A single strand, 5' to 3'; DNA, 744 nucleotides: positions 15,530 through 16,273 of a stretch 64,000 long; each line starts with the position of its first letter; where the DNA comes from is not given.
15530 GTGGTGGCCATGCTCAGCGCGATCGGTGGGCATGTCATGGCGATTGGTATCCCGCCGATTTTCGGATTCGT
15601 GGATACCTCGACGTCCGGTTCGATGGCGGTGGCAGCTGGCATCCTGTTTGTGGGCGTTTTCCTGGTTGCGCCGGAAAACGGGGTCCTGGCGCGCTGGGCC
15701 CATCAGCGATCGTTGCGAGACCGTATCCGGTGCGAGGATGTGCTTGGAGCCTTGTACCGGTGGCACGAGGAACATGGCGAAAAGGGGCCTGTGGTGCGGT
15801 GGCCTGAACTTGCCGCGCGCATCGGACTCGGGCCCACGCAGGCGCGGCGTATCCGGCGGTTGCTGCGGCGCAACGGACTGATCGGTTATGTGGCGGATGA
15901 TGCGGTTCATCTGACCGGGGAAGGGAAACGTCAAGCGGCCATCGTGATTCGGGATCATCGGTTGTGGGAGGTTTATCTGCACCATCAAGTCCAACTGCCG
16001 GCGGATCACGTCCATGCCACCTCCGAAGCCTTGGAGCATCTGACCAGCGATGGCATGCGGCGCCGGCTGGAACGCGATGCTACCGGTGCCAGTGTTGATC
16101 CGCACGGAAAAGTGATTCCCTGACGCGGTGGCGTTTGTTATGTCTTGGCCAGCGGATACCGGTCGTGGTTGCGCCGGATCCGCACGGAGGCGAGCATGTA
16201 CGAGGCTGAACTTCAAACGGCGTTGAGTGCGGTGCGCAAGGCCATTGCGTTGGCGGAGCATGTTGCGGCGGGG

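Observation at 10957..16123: Metal ABC importer in which BOTH permeases are fused to DtxR/TroR-like metalloregulator modules, beside a free-standing DtxR repressor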

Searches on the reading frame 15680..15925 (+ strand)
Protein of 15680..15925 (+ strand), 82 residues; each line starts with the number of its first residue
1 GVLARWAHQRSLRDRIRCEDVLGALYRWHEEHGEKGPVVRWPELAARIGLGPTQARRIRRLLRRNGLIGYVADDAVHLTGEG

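Call 58: search_protein_families(library=pfam, proteins=[window:15680-15925:+], max_evalue=1)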
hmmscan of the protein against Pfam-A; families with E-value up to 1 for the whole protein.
window:15680-15925:+ (82 aa): 6 families
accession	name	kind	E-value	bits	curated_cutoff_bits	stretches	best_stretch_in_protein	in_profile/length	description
PF13518.12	HTH_28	-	0.057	14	25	1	41-70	15-44/52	Helix-turn-helix domain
PF13384.12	HTH_23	-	0.073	13.4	24.6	1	39-69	18-48/50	Homeodomain-like domain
PF13730.12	HTH_36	-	0.12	12.6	25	1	44-68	31-55/55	Helix-turn-helix domain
PF01325.25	Fe_dep_repress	-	0.13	12.9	26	1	18-74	6-58/60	Iron dependent repressor, N-terminal DNA binding domain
PF19187.6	HTH_PafC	-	0.17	12.2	32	1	36-78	16-58/115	PafC helix-turn-helix domain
PF02082.26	Rrf2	-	0.24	12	30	1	34-68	19-53/132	Iron-dependent Transcriptional regulator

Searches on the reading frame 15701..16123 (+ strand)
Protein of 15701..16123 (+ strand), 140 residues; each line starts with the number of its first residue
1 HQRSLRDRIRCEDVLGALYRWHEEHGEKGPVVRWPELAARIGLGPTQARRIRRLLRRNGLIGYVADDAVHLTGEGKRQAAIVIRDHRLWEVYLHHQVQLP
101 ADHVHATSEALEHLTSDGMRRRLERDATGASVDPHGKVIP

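Call 15: search_solved_structures(query=window:15701-16123:+, max_evalue=0.01, show_alignments=3)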
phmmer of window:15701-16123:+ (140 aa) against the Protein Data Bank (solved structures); distinct sequences matched with E-value up to 0.01: 25.
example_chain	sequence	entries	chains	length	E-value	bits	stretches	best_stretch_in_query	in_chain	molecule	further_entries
8pvt_A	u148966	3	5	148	2.8e-17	66.6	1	26-140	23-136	Iron dependent repressor, putative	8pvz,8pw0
5zr4_A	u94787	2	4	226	8.7e-14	55.3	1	33-140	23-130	Metal-dependent transcriptional regulator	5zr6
1b1b_A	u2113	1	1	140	8.1e-11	45.6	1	34-140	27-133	PROTEIN (IRON DEPENDENT REGULATOR)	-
2isy_A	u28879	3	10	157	1.1e-10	45.2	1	34-140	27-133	Iron-dependent repressor ideR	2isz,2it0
1fx7_A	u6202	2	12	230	2.3e-10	44.2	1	35-140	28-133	IRON-DEPENDENT REPRESSOR IDER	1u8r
2qqb_A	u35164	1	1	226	7.5e-10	42.5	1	25-140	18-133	Diphtheria toxin repressor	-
1ddn_A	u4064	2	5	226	9.7e-10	42.1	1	28-140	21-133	DIPHTHERIA TOX REPRESSOR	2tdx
2qqa_A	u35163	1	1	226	9.9e-10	42.1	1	27-140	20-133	Diphtheria toxin repressor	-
2qq9_A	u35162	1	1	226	9.9e-10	42.1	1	29-140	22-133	Diphtheria toxin repressor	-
1g3s_A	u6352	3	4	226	1.8e-09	41.3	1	28-140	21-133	DIPHTHERIA TOXIN REPRESSOR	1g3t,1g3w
5cvi_A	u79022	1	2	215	5e-09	39.8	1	32-140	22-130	SloR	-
1bi0_A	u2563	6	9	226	6.4e-09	39.5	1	28-140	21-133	DIPHTHERIA TOXIN REPRESSOR | DIPHTHERIA TOX REPRESSOR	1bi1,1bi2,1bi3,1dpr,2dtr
3glx_A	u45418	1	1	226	6.4e-09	39.5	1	28-140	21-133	Diphtheria toxin repressor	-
1c0w_A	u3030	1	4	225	6.7e-09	39.4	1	29-140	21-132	DIPHTHERIA TOXIN REPRESSOR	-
1xcv_A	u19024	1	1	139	7.2e-09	39.3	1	27-140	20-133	Diphtheria toxin repressor mutant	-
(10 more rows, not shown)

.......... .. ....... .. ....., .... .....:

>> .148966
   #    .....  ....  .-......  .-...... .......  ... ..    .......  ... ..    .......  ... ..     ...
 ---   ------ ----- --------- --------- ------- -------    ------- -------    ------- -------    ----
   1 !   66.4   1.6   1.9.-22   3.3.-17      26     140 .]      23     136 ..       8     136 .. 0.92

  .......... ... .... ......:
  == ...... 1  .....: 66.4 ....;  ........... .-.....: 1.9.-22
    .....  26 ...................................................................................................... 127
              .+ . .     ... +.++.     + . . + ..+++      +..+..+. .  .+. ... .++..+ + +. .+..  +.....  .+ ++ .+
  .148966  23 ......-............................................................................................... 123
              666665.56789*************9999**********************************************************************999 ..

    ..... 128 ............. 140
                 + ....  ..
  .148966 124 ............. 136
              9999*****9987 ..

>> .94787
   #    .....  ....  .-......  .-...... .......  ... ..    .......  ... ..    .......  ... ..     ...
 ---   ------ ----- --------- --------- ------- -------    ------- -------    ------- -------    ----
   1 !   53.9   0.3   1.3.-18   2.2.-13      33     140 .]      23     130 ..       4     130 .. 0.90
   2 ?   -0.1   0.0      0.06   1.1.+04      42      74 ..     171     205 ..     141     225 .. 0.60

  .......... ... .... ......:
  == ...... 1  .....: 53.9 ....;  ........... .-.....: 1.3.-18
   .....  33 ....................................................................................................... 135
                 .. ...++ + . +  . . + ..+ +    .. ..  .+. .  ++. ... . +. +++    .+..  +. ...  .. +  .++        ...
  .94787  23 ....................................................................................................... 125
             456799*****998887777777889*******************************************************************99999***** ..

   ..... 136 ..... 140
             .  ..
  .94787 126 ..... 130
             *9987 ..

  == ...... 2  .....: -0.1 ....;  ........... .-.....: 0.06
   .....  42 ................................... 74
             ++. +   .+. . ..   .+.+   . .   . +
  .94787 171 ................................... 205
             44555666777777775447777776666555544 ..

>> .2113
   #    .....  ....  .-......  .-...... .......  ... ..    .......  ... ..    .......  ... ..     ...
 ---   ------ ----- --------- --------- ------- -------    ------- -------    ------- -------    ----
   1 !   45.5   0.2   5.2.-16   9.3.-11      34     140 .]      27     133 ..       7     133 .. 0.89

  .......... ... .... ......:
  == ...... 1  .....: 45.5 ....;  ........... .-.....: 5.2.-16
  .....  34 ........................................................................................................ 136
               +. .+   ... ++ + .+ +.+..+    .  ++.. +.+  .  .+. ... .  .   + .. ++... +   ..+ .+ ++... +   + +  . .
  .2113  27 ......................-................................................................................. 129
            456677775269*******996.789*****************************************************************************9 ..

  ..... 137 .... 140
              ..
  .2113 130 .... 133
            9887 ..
